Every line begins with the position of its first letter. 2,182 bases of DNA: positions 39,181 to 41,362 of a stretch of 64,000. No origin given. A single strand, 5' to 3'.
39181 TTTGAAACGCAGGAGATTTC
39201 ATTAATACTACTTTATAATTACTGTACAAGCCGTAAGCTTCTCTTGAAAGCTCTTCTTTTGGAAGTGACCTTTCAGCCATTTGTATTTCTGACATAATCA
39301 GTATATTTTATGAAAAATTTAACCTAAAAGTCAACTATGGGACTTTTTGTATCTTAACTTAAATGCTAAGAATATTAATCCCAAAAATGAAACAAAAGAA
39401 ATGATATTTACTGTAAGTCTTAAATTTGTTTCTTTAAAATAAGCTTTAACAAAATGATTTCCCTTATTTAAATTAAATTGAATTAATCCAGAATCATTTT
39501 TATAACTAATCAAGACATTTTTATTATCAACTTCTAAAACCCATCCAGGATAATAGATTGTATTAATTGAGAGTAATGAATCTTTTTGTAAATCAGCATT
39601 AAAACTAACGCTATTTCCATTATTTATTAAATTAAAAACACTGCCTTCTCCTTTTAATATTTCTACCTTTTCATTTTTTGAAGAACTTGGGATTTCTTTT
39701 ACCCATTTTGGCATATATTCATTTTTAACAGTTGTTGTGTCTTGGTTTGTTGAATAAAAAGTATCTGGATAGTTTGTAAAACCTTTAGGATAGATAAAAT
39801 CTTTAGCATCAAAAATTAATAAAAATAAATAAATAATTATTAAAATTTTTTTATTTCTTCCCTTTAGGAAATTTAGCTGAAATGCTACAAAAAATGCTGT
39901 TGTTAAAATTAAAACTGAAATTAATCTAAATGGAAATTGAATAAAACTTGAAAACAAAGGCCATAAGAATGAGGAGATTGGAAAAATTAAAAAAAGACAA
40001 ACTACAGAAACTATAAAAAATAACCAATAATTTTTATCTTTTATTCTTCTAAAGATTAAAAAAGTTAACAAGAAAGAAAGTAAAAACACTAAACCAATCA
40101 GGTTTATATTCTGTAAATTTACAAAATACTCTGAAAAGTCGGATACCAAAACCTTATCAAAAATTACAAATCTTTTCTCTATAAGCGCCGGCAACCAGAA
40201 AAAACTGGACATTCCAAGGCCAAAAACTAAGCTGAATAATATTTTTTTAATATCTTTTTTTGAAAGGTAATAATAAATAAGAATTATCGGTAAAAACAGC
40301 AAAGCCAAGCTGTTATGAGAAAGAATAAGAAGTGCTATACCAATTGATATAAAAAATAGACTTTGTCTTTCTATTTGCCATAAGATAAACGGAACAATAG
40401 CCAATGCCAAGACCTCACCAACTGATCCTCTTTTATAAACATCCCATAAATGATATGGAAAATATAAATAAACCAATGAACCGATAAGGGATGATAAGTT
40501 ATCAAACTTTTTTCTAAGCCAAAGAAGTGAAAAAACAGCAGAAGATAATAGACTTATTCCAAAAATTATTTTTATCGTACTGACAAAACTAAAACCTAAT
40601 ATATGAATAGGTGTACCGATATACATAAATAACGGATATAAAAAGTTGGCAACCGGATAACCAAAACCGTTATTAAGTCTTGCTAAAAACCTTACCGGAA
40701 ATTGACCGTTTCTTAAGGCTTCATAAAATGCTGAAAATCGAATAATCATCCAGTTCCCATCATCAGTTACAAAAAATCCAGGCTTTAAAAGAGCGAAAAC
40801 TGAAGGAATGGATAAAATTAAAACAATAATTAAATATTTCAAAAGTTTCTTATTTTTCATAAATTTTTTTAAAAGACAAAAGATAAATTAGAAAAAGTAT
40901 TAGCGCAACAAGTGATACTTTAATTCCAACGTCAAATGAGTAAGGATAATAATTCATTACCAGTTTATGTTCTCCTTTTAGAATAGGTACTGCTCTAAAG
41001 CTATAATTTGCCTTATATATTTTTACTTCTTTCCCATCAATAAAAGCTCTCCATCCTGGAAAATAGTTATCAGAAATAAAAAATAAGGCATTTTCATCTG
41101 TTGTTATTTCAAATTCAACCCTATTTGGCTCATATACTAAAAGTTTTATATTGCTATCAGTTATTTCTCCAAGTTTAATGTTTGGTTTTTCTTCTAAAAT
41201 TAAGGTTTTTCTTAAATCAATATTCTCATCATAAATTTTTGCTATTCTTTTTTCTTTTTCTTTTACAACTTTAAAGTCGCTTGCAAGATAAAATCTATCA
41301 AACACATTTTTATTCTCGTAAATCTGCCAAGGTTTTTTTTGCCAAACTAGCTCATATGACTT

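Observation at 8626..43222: Two YfhO-type families share a C-terminal YYPGW beta-sandwich but differ in N-terminal cores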

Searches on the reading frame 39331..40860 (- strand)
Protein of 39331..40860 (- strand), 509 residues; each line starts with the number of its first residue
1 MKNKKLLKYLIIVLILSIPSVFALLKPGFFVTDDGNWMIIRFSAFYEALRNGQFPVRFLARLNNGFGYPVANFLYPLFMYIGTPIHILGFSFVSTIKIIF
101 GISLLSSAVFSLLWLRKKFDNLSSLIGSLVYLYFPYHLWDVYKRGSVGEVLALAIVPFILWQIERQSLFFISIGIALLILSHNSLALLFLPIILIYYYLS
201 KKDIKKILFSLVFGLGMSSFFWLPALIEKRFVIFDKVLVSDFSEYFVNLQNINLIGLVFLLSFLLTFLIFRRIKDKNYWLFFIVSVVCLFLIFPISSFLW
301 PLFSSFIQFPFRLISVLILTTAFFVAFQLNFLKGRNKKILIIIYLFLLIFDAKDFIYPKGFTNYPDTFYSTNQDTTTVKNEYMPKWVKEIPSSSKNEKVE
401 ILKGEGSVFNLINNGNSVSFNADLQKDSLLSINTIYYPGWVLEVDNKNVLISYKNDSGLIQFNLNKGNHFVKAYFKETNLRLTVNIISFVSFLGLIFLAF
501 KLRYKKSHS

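Call 4: search_protein_families(library=pfam, proteins=[window:39331-40860:-], max_evalue=0.01)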
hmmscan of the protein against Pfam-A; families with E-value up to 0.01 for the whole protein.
window:39331-40860:- (509 aa): 1 family
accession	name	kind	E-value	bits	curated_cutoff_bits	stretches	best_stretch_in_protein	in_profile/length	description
PF10131.15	PTPS_related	-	3.5e-07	29.5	26.4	1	76-363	6-314/621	6-pyruvoyl-tetrahydropterin synthase related domain; membrane protein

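Call 5: search_protein_families(library=ncbifam, proteins=[window:39331-40860:-], max_evalue=0.01)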
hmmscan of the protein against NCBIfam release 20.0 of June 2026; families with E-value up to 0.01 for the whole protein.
window:39331-40860:- (509 aa): 0 families

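Call 13: search_solved_structures(query=window:39331-40860:-, max_evalue=1)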
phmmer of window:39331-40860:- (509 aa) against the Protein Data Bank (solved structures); distinct sequences matched with E-value up to 1: 0.

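Call 15: find_homologous_proteins(query=window:39331-40860:-, max_evalue=0.00001)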
Query window:39331-40860:- (509 aa): 1248 proteins with E <= 0.00001 among 8000 candidates; the best 120 are listed.
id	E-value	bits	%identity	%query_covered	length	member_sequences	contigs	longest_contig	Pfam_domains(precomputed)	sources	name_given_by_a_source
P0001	0.0e+0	1092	100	100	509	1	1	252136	PF10131.16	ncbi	-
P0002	6.8e-272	921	82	100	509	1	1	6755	-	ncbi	-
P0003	1.7e-258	877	79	98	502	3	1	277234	-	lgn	-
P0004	4.7e-252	855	78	96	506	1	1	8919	PF14897.13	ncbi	-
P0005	1.1e-231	788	71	95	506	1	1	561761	-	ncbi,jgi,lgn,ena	-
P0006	9.8e-226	769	70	96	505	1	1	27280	PF10131.16,PF09586.17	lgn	-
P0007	5.5e-224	763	67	96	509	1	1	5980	-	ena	-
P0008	6.8e-220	749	70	92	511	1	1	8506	PF10131.16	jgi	jgi:hypothetical protein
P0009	1.4e-218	745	67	99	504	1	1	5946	PF09586.17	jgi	jgi:hypothetical protein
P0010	3.5e-185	635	59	96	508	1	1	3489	-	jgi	jgi:uncharacterized membrane protein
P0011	1.5e-184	633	57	99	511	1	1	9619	-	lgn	-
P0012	2.3e-184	632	57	99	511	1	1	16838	-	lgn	-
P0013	4.0e-183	628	56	99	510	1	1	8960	-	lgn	-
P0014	4.4e-182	625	57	98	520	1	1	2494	PF10131.16,PF09586.17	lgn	-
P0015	8.5e-182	624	57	99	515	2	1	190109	-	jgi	-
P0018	1.2e-180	620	56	100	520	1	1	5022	PF10131.16,PF09586.17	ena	-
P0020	4.5e-179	615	57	94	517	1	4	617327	PF10131.16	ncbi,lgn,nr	ncbi:MAG: hypothetical protein HYT08_01615 [Candidatus Levybacteria bacterium]|nr:hypothetical prote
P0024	1.1e-177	610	55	99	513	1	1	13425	PF10131.16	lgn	-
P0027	1.6e-175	603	57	98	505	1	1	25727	PF09586.17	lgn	-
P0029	3.6e-175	602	53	99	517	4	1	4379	PF09586.17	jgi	-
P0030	8.1e-175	601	56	96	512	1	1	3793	PF10131.16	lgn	-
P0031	1.9e-174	599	55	96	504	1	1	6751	PF09586.17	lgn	-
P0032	1.1e-173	597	55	100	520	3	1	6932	PF10131.16,PF09586.17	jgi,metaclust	metaclust:\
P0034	5.0e-172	591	57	99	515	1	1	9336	PF10131.16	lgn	-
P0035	8.3e-172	591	56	96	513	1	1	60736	PF09586.17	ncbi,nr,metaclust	ncbi:MAG: hypothetical protein A2W22_00320 [Candidatus Levybacteria bacterium RBG_16_35_11]|nr:MAG: 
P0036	9.0e-172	591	56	91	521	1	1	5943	PF09586.17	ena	-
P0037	1.1e-171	590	54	100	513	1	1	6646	PF10131.16,PF09586.17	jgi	-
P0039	4.3e-171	588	53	97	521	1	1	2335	PF10131.16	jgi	-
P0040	2.0e-170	586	54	99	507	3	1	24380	PF09586.17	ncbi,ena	-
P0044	4.9e-170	585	55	95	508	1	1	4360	PF10131.16,PF09586.17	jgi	jgi:hypothetical protein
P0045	6.7e-170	584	56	94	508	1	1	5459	PF10131.16,PF09586.17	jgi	-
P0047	3.3e-169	582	54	98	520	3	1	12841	PF10131.16,PF09586.17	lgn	-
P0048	4.0e-169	582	55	99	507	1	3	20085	PF09586.17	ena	-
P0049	4.3e-169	582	55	95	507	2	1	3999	PF10131.16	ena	-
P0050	9.5e-169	581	56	95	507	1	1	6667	PF09586.17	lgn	-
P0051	5.4e-168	578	54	99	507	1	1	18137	PF09586.17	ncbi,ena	-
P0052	6.2e-168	578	52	99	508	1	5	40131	PF09586.17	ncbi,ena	-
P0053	8.5e-168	577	58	90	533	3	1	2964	PF10131.16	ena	-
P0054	1.4e-167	577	55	96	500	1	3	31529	PF10131.16,PF09586.17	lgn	-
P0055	5.7e-167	575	55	96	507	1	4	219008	PF10131.16,PF09586.17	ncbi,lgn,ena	-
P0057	2.8e-165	569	53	100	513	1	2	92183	PF09586.17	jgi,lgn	-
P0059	3.5e-164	565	54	95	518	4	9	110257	PF10131.16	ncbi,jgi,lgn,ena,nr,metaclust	ncbi:MAG: hypothetical protein CO135_01380 [Candidatus Levybacteria bacterium CG_4_9_14_3_um_filter_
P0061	5.8e-164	565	55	92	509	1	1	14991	PF10131.16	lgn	-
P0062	4.2e-163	562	54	96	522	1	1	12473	PF10131.16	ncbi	ncbi:MAG: 6-pyruvoyl-tetrahydropterin synthase-related protein [Candidatus Pacearchaeota archaeon]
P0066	1.1e-160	554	52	99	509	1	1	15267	PF10131.16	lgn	-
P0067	1.2e-160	554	53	95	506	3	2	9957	PF10131.16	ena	-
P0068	2.0e-160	553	54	97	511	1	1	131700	PF10131.16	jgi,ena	-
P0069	2.9e-159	549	53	96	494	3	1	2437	PF10131.16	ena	-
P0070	1.8e-158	547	52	96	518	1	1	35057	PF10131.16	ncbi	-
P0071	1.9e-158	547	53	94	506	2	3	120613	PF09586.17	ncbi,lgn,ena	ncbi:MAG: hypothetical protein AAB531_01400 [Patescibacteria group bacterium]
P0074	1.4e-157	544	52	96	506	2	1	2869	PF10131.16,PF09586.17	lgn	-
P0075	2.0e-157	543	54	94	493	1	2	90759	PF09586.17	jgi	jgi:hypothetical protein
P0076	2.9e-157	543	53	99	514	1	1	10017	PF10131.16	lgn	-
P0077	5.1e-157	542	51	95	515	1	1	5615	PF10131.16,PF09586.17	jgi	jgi:hypothetical protein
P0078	5.3e-157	542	53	95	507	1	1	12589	PF10131.16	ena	-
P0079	1.3e-156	541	55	93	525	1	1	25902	PF10131.16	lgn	-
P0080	2.7e-156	540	52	99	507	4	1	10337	PF09586.17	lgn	-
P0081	4.4e-156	539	53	96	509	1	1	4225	PF10131.16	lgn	-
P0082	7.4e-156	538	53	95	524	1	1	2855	PF10131.16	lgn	-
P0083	8.7e-156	538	51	99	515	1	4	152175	PF10131.16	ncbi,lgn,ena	-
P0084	1.0e-155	538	51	98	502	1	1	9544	PF10131.16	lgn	-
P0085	1.1e-155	537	51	95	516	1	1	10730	PF10131.16,PF09586.17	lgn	-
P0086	1.2e-155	537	52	99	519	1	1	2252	PF10131.16,PF09586.17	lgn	-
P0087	1.2e-155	537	51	99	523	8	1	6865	PF10131.16,PF09586.17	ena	-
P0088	1.4e-155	537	51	98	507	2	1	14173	PF10131.16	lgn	-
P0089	1.9e-155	537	51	99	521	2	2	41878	PF10131.16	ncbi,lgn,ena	ncbi:MAG: 6-pyruvoyl-tetrahydropterin synthase-related protein [Patescibacteria group bacterium]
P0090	4.1e-155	536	50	100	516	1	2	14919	PF10131.16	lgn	-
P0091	6.6e-155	535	54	95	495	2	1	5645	PF10131.16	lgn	-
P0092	7.5e-155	535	50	96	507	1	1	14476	PF09586.17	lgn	-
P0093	8.2e-155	535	52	99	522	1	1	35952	PF10131.16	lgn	-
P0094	8.5e-155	535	53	95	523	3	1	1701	PF10131.16,PF09586.17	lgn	-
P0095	1.1e-154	534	50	99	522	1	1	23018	PF10131.16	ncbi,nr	ncbi:MAG: 6-pyruvoyl-tetrahydropterin synthase-related protein [Patescibacteria group bacterium]|nr:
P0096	1.6e-154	534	51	95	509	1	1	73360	PF09586.17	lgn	-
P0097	2.2e-154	533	52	96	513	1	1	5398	PF10131.16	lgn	-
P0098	5.4e-154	532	50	99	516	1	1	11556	PF10131.16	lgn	-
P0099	5.8e-154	532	52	99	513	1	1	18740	PF09586.17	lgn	-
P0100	6.8e-154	532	48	95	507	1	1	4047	PF10131.16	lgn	-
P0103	8.4e-154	531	50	97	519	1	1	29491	PF10131.16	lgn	-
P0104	1.0e-153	531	50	99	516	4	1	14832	PF10131.16,PF09586.17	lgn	-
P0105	1.4e-153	531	49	98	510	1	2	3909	PF10131.16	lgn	-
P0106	1.7e-153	530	52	100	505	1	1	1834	PF09586.17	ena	-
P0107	2.6e-153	530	52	96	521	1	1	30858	PF10131.16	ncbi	-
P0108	9.6e-153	528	52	95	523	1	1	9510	PF10131.16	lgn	-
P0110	1.3e-152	527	52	95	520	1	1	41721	PF10131.16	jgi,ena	-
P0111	1.9e-152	527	51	96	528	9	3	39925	PF10131.16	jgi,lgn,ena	-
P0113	3.3e-152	526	51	95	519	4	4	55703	PF10131.16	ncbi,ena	-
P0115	4.5e-152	526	51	99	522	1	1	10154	PF10131.16,PF09586.17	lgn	-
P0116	4.8e-152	525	51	94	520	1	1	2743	PF10131.16,PF09586.17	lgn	-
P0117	5.3e-152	525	52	96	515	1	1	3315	PF10131.16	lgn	-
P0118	7.4e-152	525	52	96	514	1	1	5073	PF10131.16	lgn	-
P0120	1.3e-151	524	52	96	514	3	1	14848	PF10131.16,PF09586.17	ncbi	-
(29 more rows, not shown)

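Call 41: predict_structure(alignment_id=A2)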
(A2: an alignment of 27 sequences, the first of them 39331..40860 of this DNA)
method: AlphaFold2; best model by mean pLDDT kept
length: 509 residues; sequences in the alignment: 27
mean_pLDDT: 91.6   pTM: 0.91
mean pLDDT of the five models: 91.6, 91.4, 90.7, 89.6, 85.9
residues with pLDDT >= 90: 365; 70-90: 126; 50-70: 18; < 50: 0
segments of 3 or more residues with pLDDT < 50: none
pLDDT, mean of each block of 10 residues (from residue 1): 86 96 93 87 92 86 85 78 96 97 98 97 98 96 93 98 95 97 94 97 93 95 87 69 88 95 92 90 97 95 85 97 97 95 97 90 91 68 85 87 95 92 97 92 96 90 97 91 92 94 82
secondary structure, 60 per line:
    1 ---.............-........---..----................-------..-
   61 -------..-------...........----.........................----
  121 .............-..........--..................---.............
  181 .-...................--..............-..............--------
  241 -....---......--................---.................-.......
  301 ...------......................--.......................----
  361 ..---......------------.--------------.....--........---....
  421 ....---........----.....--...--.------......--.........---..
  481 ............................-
elements in order: H4-16 H18-25 H35-50 H77-87 H92-116 H121-133 H135-144 H147-164 H168-181 H183-201 H204-217 H219-231 H242-245 H249-254 H257-272 H276-292 H294-303 H310-331 H334-356 H366-371 E399-403 E406-413 E417-424 E428-435 E440-444 E447-449 E459-464 E467-475 H479-508

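Call 46: fold_search(model_id=the predicted structure, library=pdb)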
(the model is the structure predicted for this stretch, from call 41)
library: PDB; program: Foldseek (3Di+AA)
matches with E <= 10: 300; with E <= 0.001: 15
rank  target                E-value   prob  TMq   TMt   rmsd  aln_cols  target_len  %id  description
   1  8age_A                4.9e-06  1.00  0.47  0.38  10.5       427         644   14  Structure of yeast oligosaccharylransferase complex with acceptor peptide bound (released 2022-12-07)
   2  7oci_F                7.6e-06  1.00  0.43  0.36  10.4       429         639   14  Cryo-EM structure of yeast Ost6p containing oligosaccharyltransferase complex (released 2022-02-16)
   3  8agb_A                2.8e-05  1.00  0.44  0.36  12.6       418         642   14  Structure of yeast oligosaccharylransferase complex with lipid-linked oligosaccharide bound (released 2022-12-07)
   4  6ezn_F                3.2e-05  1.00  0.44  0.36  13.4       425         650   14  Cryo-EM structure of the yeast oligosaccharyltransferase (OST) complex (released 2018-01-17)
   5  5ogl_A                3.6e-05  1.00  0.42  0.32   8.8       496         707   15  Structure of bacterial oligosaccharyltransferase PglB in complex with an acceptor peptide and an lipid-linked oligosac (released 2017-10-25)
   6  6gxc_A                4.3e-05  1.00  0.41  0.32   8.6       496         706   16  Bacterial oligosaccharyltransferase PglB in complex with an inhibitory peptide and a reactive lipid-linked oligosaccha (released 2018-11-14)
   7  6wby                  6.1e-05  1.00  0.49  0.22   6.1       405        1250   14  Single-Particle Cryo-EM Structure of Arabinofuranosyltransferase AftD from Mycobacteria, Mutant R1389S Class 2 (released 2020-05-13)
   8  8agc_A                7.5e-05  1.00  0.44  0.34   8.5       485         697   13  Structure of yeast oligosaccharylransferase complex with lipid-linked oligosaccharide and non-acceptor peptide bound (released 2022-12-07)
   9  6w98_A                1.3e-04  1.00  0.51  0.21   5.8       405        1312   14  Single-Particle Cryo-EM Structure of Arabinofuranosyltransferase AftD from Mycobacteria (released 2020-05-13)
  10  6c26_A                2.3e-04  1.00  0.40  0.33  14.1       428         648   13  The Cryo-EM structure of a eukaryotic oligosaccharyl transferase complex (released 2018-01-31)
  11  6s7t_A                2.8e-04  1.00  0.44  0.33  12.0       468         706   10  Cryo-EM structure of human oligosaccharyltransferase complex OST-B (released 2019-12-18)
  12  6s7o_A                3.4e-04  1.00  0.46  0.37  12.3       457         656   13  Cryo-EM structure of human oligosaccharyltransferase complex OST-A (released 2019-12-18)
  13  6wbx                  4.1e-04  1.00  0.49  0.21   5.6       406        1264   13  Single-Particle Cryo-EM Structure of Arabinofuranosyltransferase AftD from Mycobacteria, Mutant R1389S Class 1 (released 2020-05-13)
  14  9s6t_A                4.1e-04  1.00  0.43  0.45  15.3       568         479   15  Ternary cryo-EM structure of chicken ALG12 with Dol25-PP-GlcNAc2Man7, Dol25-P-Man, and Fab (released 2026-03-18)
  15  3wak                  6.0e-04  1.00  0.41  0.26  11.2       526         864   12  Crystal structure of the Archaeoglobus fulgidus oligosaccharyltransferase (O29867_ARCFU) in the apo form (released 2013-10-30)
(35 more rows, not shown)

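Call 50: find_encoding_contigs(protein=P0005, flank=10000, max_places=2)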
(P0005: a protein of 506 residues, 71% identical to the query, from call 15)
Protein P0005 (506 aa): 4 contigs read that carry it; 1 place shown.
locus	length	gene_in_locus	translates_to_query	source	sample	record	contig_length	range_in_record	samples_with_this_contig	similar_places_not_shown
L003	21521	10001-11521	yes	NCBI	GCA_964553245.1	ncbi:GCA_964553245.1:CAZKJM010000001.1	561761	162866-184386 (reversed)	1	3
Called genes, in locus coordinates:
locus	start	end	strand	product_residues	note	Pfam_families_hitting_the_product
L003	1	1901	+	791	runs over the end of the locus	PF02190:LON_substr_bdg, PF00004:AAA, PF07728:AAA_5 (weak), PF22667:Lon_lid, PF05362:Lon_C, PF13541:ChlI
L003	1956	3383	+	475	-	PF09852:DUF2079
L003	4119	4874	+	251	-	PF00535:Glycos_transf_2, PF10111:Glyco_tranf_2_2 (weak), PF13641:Glyco_tranf_2_3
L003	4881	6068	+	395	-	PF26314:MptA_B_family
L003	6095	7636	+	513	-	PF02366:PMT (weak), PF13231:PMT_2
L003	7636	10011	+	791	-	PF09586:YfhO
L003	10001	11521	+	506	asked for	-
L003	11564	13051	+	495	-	PF09586:YfhO (weak), PF10131:PTPS_related, PF13231:PMT_2 (weak)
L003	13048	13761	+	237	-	PF13641:Glyco_tranf_2_3 (weak), PF00535:Glycos_transf_2, PF10111:Glyco_tranf_2_2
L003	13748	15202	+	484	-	PF01943:Polysacc_synt, PF13440:Polysacc_synt_3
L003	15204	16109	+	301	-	PF00535:Glycos_transf_2, PF10111:Glyco_tranf_2_2 (faint)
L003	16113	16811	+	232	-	-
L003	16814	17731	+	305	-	PF00535:Glycos_transf_2, PF13641:Glyco_tranf_2_3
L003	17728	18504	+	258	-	PF00535:Glycos_transf_2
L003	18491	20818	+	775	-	PF09586:YfhO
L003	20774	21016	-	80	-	PF18893:DUF5652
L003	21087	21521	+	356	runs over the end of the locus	PF00534:Glycos_transf_1, PF13692:Glyco_trans_1_4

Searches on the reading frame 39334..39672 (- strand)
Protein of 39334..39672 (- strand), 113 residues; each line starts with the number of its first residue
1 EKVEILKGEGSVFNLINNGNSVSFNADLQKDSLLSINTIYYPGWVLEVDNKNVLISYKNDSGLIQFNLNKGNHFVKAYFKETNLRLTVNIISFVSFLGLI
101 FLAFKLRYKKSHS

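Call 11: search_protein_families(library=pfam, proteins=[window:39334-39672:-], max_evalue=10)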
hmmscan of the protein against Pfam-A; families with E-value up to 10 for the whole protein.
seq(113 aa): 3 families
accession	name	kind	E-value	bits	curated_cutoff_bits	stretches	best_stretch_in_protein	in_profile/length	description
PF05870.17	PA_decarbox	-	0.043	13.9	24.6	1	18-61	66-105/158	Phenolic acid decarboxylase (PAD)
PF15580.11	Imm53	-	0.045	14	25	1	24-57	12-45/92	Immunity protein 53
PF17456.7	TcpS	-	0.053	13.8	28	1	13-59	104-150/155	Toxin-coregulated pilus protein S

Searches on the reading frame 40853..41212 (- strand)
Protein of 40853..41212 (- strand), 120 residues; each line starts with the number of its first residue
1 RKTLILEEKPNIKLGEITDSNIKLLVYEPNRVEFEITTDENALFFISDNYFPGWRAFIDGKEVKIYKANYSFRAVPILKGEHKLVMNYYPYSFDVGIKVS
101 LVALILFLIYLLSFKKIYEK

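Call 11: search_protein_families(library=pfam, proteins=[window:40853-41212:-], max_evalue=10)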
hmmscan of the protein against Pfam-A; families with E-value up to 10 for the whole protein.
seq(120 aa): 2 families
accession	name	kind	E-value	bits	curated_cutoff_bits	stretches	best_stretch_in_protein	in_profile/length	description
PF09586.16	YfhO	-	6.4e-16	58.3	28.5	1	18-100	752-835/835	Bacterial membrane protein YfhO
PF17504.7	DUF5436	-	0.16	12.8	27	1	57-120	4-69/79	Family of unknown function (DUF5436)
